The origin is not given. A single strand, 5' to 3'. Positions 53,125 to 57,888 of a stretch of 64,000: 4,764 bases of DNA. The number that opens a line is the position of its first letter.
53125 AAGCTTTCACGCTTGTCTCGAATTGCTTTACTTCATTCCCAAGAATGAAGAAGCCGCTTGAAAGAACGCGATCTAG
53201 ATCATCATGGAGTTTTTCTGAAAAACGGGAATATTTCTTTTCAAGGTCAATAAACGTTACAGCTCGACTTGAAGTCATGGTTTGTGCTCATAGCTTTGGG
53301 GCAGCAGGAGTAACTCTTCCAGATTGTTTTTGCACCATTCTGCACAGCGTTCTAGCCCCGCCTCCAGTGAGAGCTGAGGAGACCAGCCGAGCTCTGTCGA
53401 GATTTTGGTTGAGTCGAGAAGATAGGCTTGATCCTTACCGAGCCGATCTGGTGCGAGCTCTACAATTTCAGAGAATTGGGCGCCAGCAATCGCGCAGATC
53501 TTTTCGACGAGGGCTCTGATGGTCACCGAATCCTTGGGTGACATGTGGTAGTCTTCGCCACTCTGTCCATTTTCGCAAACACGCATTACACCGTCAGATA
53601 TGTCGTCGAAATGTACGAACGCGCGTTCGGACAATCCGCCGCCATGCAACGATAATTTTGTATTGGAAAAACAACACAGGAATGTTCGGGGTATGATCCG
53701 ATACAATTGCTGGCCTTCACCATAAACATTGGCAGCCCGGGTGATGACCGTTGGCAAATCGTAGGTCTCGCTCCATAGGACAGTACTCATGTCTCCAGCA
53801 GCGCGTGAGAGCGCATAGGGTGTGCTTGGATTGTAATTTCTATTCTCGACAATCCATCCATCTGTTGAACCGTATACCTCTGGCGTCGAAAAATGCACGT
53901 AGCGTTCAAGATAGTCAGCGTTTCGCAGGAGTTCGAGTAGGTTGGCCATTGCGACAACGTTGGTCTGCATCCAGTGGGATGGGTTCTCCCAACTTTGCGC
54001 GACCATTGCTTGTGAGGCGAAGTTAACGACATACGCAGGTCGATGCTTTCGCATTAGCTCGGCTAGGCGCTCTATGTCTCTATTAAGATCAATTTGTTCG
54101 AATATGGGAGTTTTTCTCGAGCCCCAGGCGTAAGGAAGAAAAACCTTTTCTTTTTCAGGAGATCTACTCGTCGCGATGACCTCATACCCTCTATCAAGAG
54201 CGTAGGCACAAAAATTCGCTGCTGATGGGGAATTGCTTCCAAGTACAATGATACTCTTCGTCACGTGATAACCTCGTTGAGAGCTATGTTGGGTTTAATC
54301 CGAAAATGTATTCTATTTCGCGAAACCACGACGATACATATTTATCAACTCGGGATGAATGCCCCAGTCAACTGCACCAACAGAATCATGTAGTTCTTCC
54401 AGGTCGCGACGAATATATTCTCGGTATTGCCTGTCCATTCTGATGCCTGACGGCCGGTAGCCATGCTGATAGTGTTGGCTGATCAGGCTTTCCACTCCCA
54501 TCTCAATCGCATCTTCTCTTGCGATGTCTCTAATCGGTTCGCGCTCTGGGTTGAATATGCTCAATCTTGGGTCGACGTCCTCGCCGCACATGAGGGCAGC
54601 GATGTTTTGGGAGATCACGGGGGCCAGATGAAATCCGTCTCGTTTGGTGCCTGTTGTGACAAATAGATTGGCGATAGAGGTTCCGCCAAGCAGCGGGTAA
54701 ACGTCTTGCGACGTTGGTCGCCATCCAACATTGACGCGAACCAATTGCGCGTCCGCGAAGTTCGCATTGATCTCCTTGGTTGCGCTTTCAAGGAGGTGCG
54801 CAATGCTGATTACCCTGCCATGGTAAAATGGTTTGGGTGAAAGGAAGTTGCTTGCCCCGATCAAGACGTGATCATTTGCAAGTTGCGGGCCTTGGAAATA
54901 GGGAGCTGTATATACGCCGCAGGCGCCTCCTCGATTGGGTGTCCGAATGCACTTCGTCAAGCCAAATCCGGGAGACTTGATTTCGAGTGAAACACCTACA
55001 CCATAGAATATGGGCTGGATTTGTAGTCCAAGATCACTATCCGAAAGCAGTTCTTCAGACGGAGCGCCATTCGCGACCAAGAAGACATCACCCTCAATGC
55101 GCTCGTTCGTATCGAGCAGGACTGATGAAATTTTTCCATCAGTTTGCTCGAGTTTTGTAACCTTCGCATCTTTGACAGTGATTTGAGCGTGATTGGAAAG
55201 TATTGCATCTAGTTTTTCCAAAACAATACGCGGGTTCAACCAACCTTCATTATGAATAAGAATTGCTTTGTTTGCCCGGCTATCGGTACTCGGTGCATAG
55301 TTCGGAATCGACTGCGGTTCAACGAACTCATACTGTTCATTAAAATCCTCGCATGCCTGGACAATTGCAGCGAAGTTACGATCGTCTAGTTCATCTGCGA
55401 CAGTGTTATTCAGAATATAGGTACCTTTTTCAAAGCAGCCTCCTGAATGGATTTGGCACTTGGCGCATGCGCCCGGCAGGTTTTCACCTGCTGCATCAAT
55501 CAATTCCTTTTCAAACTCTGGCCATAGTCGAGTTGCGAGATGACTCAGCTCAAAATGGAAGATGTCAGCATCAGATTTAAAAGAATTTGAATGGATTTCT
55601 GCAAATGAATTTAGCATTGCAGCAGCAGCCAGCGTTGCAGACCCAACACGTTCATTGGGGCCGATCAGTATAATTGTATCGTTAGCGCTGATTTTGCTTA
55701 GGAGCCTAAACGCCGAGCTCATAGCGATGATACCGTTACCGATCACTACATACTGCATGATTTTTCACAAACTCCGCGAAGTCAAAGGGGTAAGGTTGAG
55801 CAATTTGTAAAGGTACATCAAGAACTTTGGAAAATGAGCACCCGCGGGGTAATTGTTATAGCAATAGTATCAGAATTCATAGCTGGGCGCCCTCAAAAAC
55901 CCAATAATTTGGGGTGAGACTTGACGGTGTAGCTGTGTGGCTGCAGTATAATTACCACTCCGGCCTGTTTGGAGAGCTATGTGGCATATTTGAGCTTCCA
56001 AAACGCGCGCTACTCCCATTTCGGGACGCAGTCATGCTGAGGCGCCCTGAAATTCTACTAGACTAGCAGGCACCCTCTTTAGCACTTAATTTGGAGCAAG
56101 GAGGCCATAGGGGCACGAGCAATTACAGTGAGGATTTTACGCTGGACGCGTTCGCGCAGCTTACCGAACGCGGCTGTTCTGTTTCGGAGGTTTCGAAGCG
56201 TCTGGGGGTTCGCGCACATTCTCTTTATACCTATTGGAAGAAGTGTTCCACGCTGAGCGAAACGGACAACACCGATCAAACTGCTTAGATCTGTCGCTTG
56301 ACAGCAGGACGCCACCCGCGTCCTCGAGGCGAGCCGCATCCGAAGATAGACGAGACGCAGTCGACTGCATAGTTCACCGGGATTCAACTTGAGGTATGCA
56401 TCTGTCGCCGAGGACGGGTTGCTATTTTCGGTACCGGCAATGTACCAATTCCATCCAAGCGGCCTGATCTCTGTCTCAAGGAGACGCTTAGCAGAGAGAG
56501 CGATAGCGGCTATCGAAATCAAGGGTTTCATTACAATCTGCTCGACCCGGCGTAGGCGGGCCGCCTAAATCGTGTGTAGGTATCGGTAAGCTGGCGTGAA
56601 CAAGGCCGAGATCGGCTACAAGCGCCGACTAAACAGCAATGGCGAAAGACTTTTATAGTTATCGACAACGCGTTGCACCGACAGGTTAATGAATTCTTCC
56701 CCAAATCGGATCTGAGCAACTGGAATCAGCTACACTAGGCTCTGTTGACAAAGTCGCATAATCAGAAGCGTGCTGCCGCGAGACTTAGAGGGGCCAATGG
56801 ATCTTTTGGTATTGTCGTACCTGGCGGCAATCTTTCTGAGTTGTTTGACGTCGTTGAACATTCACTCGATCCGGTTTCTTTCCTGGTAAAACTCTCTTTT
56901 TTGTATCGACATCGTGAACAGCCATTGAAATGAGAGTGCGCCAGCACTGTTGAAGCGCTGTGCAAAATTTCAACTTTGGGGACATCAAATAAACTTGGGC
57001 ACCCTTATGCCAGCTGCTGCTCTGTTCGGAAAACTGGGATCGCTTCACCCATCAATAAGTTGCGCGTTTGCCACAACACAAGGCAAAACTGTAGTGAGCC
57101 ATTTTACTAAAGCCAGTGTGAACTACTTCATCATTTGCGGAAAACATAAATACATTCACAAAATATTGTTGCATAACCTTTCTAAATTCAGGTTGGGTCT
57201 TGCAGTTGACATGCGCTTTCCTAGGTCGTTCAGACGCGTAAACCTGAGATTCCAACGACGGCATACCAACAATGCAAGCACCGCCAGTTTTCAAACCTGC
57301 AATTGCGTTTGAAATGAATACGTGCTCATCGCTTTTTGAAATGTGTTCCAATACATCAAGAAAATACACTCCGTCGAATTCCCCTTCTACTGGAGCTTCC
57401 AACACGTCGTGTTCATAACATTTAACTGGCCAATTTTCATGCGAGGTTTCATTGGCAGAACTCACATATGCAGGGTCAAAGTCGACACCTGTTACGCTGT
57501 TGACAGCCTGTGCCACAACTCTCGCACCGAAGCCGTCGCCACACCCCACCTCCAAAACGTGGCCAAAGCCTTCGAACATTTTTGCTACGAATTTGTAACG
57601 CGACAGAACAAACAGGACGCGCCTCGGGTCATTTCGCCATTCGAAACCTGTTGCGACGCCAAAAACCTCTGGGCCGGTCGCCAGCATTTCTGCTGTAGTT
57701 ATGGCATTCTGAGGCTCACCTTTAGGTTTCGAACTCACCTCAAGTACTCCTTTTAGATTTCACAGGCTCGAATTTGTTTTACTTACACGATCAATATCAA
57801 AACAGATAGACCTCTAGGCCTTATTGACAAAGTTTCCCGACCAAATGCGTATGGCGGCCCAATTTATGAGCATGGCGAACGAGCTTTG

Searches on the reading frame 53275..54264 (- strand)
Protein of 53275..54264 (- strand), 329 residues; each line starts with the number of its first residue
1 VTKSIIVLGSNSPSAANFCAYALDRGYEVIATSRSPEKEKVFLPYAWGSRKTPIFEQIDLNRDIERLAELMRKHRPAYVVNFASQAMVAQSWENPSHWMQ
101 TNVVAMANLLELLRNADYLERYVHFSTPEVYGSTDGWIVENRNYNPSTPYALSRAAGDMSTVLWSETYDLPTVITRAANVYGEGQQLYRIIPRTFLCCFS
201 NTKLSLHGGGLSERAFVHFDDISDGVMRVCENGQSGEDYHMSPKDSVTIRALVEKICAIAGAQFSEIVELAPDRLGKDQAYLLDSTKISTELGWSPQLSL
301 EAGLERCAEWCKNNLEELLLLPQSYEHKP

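Call 3: search_protein_families(library=pfam, proteins=[window:53275-54264:-], max_evalue=0.001)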
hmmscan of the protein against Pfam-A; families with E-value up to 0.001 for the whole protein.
window:53275-54264:- (329 aa): 5 families
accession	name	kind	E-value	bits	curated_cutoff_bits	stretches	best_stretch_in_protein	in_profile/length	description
PF16363.11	GDP_Man_Dehyd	-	5e-42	145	27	1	17-306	12-331/332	GDP-mannose 4,6 dehydratase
PF01370.27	Epimerase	-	3.4e-39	135.1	20.9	1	5-239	1-237/240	NAD dependent epimerase/dehydratase family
PF04321.23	RmlD_sub_bind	-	6e-10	39.1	27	1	5-186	3-157/287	RmlD substrate binding domain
PF02719.21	Polysacc_synt_2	-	0.00055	19.6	20.2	0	62-127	64-128/293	Polysaccharide biosynthesis protein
PF07993.18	NAD_binding_4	-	0.0006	19.5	20.1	0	96-184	106-211/258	Male sterility protein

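Call 4: search_protein_families(library=ncbifam, proteins=[window:53275-54264:-], max_evalue=0.001)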
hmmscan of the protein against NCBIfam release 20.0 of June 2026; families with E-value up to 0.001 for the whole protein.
window:53275-54264:- (329 aa): 16 families
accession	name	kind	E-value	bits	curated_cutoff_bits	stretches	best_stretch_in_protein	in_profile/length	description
TIGR01181.1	dTDP_gluc_dehyt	equivalog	5.1e-54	183.5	365.1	1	55-314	54-314/321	dTDP-glucose 4,6-dehydratase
NF007582.0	PRK10217.1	equivalog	1.2e-36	126.6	698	1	54-314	54-334/355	dTDP-glucose 4,6-dehydratase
NF007490.0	PRK10084.1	subfamily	7.2e-35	120.6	649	1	54-315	53-338/361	dTDP-glucose 4,6-dehydratase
TIGR02622.1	CDP_4_6_dhtase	equivalog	1e-21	77.5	278.45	1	21-314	23-333/352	CDP-glucose 4,6-dehydratase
TIGR01179.1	galE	equivalog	3.1e-21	75.5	262.3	1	23-315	20-329/332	UDP-glucose 4-epimerase GalE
TIGR04180.1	EDH_00030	hypoth_equivalog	8.7e-21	74.3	475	1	77-297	72-295/297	NAD-dependent 4,6-dehydratase LegB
TIGR01472.1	gmd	equivalog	1.6e-12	47.3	415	1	63-261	65-269/342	GDP-mannose 4,6-dehydratase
TIGR01214.1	rmlD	equivalog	1.9e-10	40.3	224.05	1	5-185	2-155/285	dTDP-4-dehydrorhamnose reductase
NF007956.0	PRK10675.1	subfamily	3.3e-10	39.6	394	1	6-152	4-151/338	UDP-glucose 4-epimerase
NF047922.1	GDPFucSynFcl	equivalog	5.6e-10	39.2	500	1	149-315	133-305/308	GDP-L-fucose synthase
NF042422.1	oxyalk_red_OleD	equivalog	3.9e-08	33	580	1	84-263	68-253/329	2-alkyl-3-oxoalkanoate reductase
NF011728.1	PRK15181.1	equivalog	2.3e-07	30.1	760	1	76-227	91-247/348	Vi polysaccharide biosynthesis UDP-N-acetylglucosaminuronic acid C-4 epimerase TviC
NF008872.0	PRK11908.1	equivalog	1.1e-05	24.6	294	0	189-315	196-339/349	bifunctional UDP-4-keto-pentose/UDP-xylose synthase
TIGR03466.1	HpnA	hypoth_equivalog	2.8e-05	23.2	367.65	0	215-265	202-251/327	hopanoid-associated sugar epimerase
NF043036.1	ErythonDh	equivalog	0.00024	20.4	325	0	86-159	83-158/321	D-erythronate dehydrogenase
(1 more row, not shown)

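Call 42: search_solved_structures(query=window:53275-54264:-, max_evalue=1e-10, show_alignments=2)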
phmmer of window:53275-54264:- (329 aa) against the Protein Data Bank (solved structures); distinct sequences matched with E-value up to 1e-10: 32.
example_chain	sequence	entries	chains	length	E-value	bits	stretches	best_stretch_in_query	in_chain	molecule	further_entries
6bi4_A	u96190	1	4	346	1.7e-40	142.4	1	66-316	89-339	dTDP-glucose 4,6-dehydratase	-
2hun_A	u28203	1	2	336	1.6e-38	135.9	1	62-314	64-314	336aa long hypothetical dTDP-glucose 4,6-dehydratase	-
1r66_A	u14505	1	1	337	1.2e-35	126.5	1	69-314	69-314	TDP-glucose-4,6-dehydratase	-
1r6d_A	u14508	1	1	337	4.2e-35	124.7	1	69-314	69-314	TDP-glucose-4,6-dehydratase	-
1bxk_A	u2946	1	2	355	3.1e-34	121.9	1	54-313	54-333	PROTEIN (DTDP-GLUCOSE 4,6-DEHYDRATASE)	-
6vlo_A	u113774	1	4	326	5e-33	117.9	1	62-314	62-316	Putative dTDP-D-glucose 4,6-dehydratase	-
8shh_A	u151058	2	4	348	9.5e-33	117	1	65-314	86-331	dTDP-glucose 4,6-dehydratase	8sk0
8du1_A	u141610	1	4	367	1.2e-32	116.7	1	54-318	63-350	dTDP-glucose 4,6-dehydratase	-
1kep_A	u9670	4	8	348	3.6e-31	111.8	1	64-315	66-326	dTDP-D-glucose 4,6-dehydratase | DTDP-GLUCOSE 4,6-DEHYDRATASE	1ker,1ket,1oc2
1g1a_A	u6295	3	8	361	2e-29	106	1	55-315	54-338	DTDP-D-GLUCOSE 4,6-DEHYDRATASE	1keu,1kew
8vr2_A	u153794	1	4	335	1e-23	87.3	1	80-325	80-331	NAD-dependent epimerase/dehydratase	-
4zrm_A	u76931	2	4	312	1.3e-21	80.3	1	62-316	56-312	UDP-glucose 4-epimerase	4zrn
7ys8_A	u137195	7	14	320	9.5e-19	71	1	66-313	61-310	UDP-glucose 4-epimerase | UDP-glucose 4-epimerase along with EC 5.1.3.2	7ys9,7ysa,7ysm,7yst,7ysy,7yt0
6zl6_A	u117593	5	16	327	5.7e-18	68.4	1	79-312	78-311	Epimerase domain-containing protein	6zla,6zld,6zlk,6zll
6zlj_A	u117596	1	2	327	2.1e-17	66.6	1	79-312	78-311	Epimerase domain-containing protein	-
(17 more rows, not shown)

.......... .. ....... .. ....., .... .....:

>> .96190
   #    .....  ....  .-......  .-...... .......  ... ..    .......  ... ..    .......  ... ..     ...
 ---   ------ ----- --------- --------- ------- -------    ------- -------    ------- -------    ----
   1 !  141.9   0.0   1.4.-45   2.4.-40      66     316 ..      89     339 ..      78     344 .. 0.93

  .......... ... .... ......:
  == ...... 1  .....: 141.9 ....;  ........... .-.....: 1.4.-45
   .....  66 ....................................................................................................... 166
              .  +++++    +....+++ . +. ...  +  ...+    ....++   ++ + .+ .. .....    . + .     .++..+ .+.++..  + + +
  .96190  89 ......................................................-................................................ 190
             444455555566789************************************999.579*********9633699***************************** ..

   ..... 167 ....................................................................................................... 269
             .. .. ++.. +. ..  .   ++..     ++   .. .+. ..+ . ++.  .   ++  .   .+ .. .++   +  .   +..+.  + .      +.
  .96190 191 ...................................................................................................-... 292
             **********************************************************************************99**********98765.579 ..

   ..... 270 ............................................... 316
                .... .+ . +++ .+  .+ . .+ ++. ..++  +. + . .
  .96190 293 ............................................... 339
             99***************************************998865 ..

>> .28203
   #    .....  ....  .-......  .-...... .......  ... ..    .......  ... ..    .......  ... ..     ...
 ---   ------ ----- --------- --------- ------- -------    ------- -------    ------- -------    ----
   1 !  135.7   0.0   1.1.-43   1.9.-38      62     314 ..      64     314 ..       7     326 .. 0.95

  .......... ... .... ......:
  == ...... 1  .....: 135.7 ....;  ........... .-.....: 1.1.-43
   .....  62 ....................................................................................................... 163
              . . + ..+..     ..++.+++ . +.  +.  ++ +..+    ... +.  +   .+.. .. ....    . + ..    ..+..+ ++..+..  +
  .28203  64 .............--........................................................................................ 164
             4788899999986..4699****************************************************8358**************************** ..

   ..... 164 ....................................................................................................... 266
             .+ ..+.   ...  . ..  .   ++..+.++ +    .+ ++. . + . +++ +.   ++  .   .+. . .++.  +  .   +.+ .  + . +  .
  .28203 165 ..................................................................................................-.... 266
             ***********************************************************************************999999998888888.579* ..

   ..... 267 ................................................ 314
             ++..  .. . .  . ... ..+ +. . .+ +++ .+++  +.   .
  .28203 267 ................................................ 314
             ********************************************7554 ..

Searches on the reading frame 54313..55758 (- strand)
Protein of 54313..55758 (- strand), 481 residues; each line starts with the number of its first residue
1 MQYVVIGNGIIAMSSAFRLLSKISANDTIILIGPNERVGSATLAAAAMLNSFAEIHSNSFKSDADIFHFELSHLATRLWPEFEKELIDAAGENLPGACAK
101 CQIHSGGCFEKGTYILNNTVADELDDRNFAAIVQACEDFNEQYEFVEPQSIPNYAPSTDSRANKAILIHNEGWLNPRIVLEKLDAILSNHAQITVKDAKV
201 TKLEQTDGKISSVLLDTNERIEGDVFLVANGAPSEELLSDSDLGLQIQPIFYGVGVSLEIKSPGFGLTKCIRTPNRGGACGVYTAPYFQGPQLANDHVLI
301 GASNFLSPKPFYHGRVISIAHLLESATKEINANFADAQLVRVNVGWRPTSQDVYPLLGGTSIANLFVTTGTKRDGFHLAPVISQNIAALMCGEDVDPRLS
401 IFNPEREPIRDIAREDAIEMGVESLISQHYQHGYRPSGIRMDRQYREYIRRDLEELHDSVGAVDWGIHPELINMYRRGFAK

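Call 3: search_protein_families(library=pfam, proteins=[window:54313-55758:-], max_evalue=0.001)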
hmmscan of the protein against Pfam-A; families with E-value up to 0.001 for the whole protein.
window:54313-55758:- (481 aa): 1 family
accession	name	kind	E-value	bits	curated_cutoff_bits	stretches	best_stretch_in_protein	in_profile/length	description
PF01266.30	DAO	-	3.2e-25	89.9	27.9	1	3-389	2-353/353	FAD dependent oxidoreductase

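Call 4: search_protein_families(library=ncbifam, proteins=[window:54313-55758:-], max_evalue=0.001)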
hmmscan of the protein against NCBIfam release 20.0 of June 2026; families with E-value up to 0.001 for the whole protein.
window:54313-55758:- (481 aa): 6 families
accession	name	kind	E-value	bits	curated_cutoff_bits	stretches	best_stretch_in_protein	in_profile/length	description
TIGR02352.1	thiamin_ThiO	equivalog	1.6e-26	93.3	250.8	1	4-391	2-348/351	glycine oxidase ThiO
NF001933.0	PRK00711.1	subfamily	5.1e-12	45.5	383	1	322-395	331-404/429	D-amino acid dehydrogenase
NF040813.1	pro_dh_Thprot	equivalog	4.2e-07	29.4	600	1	328-394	288-352/362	D-proline dehydrogenase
TIGR01377.1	soxA_mon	subfamily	8.6e-06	24.8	479.65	1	129-407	96-375/381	amino oxidase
NF002480.1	PRK01747.1-1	equivalog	6.1e-05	21.6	540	0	161-360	380-565/645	bifunctional tRNA (5-methylaminomethyl-2-thiouridine)(34)-methyltransferase MnmC2/FAD-dependent 5-carboxymethylaminomethyl-2-thiouridine(34)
TIGR03197.1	MnmC_Cterm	equivalog_domain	0.00092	18.4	174.2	0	130-239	103-208/400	FAD-dependent 5-carboxymethylaminomethyl-2-thiouridine(34) oxidoreductase MnmC1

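Call 43: search_solved_structures(query=window:54313-55758:-, max_evalue=0.00001, show_alignments=0)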
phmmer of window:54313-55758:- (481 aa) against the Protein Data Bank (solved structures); distinct sequences matched with E-value up to 0.00001: 8.
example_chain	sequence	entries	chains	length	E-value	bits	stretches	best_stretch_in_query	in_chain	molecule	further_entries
7xyl_A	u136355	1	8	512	6.7e-49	170.1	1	3-435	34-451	N-formimidoyl fortimicin A synthase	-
8gri_A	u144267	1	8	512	8.3e-49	169.8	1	3-435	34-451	N-formimidoyl fortimicin A synthase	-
7xqa_A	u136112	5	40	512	1.6e-48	168.9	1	3-435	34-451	N-formimidoyl fortimicin A synthase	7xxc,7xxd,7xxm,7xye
7xxp_A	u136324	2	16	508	2.1e-48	168.5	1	3-435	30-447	N-formimidoyl fortimicin A synthase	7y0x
7xxr_A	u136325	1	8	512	1.1e-47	166.2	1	3-435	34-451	N-formimidoyl fortimicin A synthase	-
7xx0_A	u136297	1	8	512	3.9e-47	164.3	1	3-435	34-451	N-formimidoyl fortimicin A synthase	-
6j38_A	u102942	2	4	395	7.1e-09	38.2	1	153-387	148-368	FAD-dependent glycine oxydase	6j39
7fgp_A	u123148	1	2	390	4.9e-06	28.8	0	144-406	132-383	Glycine/D-amino acid oxidase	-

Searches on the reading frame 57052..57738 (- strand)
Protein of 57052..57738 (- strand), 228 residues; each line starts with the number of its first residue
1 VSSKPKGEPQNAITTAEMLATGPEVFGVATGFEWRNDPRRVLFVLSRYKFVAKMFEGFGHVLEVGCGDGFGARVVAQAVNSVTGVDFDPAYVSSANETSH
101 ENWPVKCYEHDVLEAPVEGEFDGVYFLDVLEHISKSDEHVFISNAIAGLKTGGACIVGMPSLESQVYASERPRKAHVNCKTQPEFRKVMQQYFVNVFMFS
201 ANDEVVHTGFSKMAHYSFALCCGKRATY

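Call 27: search_protein_families(library=ncbifam, proteins=[window:57052-57738:-], max_evalue=0.00001)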
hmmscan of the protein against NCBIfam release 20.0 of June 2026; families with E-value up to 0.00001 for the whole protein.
window:57052-57738:- (228 aa): 4 families
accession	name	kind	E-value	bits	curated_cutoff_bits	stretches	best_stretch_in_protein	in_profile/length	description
TIGR01983.1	UbiG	equivalog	4.7e-10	39.2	102.95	1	60-157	52-151/228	bifunctional 2-polyprenyl-6-hydroxyphenol methylase/3-demethylubiquinol 3-O-methyltransferase UbiG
NF043040.1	corrin_prot_MT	hypoth_equivalog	5.6e-09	35.7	180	1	57-157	41-147/216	corrinoid protein-associated methyltransferase CpaM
TIGR02021.1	BchM-ChlM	equivalog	3.8e-06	26.5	158.9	1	60-144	57-142/218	magnesium protoporphyrin IX methyltransferase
TIGR00537.1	hemK_rel_arch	hypoth_equivalog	9.6e-06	25.4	87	0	60-152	22-115/179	HemK2/MTQ2 family protein methyltransferase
